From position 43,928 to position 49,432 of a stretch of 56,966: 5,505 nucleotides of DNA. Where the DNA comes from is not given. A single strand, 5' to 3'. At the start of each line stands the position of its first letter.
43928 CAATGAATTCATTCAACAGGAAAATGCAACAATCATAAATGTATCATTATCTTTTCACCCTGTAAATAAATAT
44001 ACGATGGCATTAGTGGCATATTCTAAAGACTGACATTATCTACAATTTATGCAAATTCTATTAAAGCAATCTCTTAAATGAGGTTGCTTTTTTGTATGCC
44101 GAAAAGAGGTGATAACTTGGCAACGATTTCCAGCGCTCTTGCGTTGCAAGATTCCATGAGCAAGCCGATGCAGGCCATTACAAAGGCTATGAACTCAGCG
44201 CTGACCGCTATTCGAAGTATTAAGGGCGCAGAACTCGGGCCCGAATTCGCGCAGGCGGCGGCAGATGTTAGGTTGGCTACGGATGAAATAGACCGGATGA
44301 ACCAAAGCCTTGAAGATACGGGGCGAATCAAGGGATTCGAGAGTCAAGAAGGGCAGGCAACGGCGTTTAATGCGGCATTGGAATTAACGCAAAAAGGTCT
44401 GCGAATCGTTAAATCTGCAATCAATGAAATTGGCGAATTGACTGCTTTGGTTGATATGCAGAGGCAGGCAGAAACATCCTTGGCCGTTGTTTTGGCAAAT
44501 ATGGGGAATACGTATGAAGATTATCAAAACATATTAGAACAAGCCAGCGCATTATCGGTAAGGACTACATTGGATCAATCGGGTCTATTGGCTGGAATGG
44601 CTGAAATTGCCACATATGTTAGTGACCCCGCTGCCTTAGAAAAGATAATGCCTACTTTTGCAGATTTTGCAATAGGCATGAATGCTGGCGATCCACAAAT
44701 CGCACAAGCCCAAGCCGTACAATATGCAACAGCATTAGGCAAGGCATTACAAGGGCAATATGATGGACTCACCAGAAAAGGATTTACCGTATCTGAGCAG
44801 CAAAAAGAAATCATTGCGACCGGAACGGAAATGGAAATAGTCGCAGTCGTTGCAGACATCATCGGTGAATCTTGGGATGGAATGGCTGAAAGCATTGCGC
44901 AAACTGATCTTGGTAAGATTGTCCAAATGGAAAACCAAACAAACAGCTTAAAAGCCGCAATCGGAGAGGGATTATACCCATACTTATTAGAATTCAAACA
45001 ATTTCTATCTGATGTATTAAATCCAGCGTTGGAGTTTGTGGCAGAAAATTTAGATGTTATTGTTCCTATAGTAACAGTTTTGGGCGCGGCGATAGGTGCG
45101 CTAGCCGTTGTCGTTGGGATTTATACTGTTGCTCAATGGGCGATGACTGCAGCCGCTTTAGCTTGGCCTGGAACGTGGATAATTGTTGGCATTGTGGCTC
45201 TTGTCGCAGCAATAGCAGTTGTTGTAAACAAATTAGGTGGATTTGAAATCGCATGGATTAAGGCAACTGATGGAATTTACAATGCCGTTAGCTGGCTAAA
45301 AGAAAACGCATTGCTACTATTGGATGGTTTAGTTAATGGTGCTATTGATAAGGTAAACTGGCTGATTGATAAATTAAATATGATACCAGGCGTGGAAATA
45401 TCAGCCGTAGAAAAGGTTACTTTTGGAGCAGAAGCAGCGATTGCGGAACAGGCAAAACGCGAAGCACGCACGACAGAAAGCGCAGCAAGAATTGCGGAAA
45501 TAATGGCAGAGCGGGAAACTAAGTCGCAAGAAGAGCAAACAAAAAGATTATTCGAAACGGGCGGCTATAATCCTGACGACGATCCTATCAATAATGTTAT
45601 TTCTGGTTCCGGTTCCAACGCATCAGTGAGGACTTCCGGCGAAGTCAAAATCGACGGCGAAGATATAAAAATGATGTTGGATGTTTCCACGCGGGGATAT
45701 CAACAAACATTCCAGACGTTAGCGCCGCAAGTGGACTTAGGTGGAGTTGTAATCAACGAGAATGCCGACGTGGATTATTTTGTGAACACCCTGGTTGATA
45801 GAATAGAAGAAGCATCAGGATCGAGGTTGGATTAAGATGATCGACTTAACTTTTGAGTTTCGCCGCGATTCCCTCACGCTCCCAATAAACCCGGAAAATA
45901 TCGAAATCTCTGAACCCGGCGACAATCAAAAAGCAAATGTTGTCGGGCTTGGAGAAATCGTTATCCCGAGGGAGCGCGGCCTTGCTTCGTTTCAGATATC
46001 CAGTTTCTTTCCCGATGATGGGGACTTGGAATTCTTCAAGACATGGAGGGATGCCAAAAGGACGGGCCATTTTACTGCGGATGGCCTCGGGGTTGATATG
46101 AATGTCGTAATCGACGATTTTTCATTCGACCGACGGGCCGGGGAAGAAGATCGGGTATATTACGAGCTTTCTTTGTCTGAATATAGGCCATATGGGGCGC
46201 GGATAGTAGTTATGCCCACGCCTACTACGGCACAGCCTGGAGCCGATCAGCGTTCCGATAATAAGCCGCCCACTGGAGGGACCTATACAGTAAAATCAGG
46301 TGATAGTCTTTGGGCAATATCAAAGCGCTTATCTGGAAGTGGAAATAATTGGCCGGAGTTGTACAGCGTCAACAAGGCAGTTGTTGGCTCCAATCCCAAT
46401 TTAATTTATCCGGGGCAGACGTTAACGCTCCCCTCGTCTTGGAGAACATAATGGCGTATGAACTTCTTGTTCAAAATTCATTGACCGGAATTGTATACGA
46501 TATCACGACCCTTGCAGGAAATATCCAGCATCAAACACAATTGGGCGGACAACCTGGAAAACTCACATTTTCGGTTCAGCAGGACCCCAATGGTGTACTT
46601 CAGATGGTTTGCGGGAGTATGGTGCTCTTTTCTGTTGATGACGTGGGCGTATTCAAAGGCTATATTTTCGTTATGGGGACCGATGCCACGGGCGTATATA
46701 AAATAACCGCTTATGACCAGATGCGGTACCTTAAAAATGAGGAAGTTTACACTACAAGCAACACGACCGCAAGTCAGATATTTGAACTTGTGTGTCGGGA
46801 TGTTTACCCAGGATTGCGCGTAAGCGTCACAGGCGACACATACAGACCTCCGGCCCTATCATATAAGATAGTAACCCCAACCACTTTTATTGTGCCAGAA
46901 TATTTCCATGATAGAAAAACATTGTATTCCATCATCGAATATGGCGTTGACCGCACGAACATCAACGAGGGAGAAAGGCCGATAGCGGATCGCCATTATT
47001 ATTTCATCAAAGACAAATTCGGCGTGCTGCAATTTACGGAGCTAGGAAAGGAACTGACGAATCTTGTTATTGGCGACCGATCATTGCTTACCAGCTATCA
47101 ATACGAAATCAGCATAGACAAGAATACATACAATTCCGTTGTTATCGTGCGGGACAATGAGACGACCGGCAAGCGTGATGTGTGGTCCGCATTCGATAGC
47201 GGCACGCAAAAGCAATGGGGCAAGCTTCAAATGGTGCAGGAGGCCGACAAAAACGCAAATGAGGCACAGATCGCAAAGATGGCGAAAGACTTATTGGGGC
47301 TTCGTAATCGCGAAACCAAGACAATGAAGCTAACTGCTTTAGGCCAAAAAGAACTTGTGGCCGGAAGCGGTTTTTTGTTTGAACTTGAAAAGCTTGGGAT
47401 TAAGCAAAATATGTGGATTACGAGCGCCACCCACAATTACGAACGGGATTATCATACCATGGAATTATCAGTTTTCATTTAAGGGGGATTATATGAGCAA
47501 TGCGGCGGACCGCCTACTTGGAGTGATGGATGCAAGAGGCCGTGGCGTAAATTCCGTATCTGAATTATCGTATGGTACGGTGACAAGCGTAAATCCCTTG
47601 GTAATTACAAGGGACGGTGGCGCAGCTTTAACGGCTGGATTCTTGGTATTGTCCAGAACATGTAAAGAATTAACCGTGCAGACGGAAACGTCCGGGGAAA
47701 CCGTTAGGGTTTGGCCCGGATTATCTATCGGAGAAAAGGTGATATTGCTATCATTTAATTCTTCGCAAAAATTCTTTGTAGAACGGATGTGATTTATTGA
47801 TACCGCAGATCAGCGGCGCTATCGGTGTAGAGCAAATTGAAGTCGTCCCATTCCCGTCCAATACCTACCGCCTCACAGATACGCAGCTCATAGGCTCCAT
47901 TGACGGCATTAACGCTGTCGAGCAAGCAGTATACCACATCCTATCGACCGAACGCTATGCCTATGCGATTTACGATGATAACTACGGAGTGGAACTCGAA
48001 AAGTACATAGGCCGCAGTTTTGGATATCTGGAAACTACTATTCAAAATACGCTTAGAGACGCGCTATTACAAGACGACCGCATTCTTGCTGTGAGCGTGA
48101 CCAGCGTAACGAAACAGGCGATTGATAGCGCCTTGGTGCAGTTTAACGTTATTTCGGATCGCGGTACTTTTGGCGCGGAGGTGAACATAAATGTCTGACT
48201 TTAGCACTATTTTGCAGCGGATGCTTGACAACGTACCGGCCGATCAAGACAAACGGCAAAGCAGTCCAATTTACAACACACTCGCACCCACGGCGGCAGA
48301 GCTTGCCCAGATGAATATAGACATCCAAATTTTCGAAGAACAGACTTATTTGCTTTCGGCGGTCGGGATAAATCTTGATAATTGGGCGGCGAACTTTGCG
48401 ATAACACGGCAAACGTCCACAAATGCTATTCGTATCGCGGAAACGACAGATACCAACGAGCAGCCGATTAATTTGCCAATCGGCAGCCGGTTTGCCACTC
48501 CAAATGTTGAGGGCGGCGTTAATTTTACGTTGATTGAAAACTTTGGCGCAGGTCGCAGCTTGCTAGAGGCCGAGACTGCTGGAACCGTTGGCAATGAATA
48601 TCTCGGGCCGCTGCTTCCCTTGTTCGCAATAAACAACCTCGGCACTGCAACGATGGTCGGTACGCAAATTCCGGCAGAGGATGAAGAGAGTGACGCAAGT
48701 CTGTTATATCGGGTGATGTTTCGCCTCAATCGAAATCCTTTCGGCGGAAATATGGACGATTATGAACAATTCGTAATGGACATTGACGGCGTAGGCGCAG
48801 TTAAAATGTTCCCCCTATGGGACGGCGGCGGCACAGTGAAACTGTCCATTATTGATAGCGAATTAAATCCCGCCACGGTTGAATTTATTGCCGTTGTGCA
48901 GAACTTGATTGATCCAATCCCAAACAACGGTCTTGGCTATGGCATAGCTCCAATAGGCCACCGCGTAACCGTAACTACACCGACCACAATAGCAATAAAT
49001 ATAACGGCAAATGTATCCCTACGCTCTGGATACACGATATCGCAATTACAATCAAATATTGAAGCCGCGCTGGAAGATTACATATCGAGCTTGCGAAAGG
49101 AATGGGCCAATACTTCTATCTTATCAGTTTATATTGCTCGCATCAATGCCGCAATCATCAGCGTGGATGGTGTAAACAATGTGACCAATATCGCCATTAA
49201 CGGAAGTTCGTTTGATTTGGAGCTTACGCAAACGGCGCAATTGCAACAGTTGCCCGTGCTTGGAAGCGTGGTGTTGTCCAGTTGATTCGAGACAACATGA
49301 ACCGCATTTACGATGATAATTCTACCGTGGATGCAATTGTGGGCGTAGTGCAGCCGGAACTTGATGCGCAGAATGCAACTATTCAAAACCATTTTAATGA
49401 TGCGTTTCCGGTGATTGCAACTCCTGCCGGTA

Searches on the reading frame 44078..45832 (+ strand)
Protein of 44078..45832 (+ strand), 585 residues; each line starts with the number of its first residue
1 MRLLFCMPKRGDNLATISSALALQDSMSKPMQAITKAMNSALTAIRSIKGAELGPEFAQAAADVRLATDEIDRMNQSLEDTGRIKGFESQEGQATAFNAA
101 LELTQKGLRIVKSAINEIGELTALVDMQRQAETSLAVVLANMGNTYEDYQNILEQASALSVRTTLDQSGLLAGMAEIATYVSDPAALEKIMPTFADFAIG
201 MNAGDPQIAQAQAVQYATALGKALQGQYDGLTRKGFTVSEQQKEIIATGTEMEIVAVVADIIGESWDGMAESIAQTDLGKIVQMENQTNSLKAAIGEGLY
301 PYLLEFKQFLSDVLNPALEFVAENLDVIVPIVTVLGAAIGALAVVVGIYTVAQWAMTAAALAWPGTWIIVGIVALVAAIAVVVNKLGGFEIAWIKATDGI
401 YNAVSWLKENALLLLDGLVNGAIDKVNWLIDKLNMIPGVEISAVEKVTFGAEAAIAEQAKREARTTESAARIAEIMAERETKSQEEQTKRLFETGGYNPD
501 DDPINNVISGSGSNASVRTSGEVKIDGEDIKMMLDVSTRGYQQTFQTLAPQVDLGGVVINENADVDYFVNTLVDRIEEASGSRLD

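Call 30: search_protein_families(library=phrogs, proteins=[window:44078-45832:+], max_evalue=0.001)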
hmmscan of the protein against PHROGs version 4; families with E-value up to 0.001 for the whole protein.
window:44078-45832:+ (585 aa): 8 families
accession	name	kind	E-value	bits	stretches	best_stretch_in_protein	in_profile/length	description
phrog_1068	-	tail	1.2e-27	98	2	411-579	496-696/706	tail length tape measure protein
phrog_58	-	tail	4.3e-11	42.9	1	15-442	325-675/1544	tail length tape measure protein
phrog_28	-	tail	8.7e-10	38.8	1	267-472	541-710/1228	tail length tape measure protein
phrog_8462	-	tail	3.3e-09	37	1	283-433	227-382/672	tail length tape measure protein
phrog_971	-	lysis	6.4e-07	29.4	1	42-411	121-570/1338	endolysin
phrog_30434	-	unknown function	7.2e-05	23.2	0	415-452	224-260/440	-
phrog_1272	-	tail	0.00019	20.3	1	279-427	534-717/1606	tail length tape measure protein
phrog_1535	-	tail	0.00096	18.4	1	389-528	991-1127/1152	tail length tape measure protein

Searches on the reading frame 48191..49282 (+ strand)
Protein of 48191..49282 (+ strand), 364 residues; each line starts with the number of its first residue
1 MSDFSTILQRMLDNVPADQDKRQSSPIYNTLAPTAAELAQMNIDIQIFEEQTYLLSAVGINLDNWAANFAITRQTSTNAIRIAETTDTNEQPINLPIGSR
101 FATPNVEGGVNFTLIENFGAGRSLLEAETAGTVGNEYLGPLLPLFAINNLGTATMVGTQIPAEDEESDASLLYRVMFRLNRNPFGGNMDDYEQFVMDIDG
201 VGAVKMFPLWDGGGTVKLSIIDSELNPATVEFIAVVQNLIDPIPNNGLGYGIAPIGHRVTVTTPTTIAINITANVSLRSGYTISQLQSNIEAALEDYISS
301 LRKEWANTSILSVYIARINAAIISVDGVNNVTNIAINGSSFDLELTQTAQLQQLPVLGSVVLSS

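Call 30: search_protein_families(library=phrogs, proteins=[window:48191-49282:+], max_evalue=0.001)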
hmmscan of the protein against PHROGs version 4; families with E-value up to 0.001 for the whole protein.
window:48191-49282:+ (364 aa): 3 families
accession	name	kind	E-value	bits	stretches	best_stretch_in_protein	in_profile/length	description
phrog_6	-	tail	1.5e-57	196.5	1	3-360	71-401/548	baseplate wedge subunit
phrog_1608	-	tail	5.9e-42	144.3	1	163-360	5-186/192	tail protein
phrog_12386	-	unknown function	2.3e-13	51.3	1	4-63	6-65/72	-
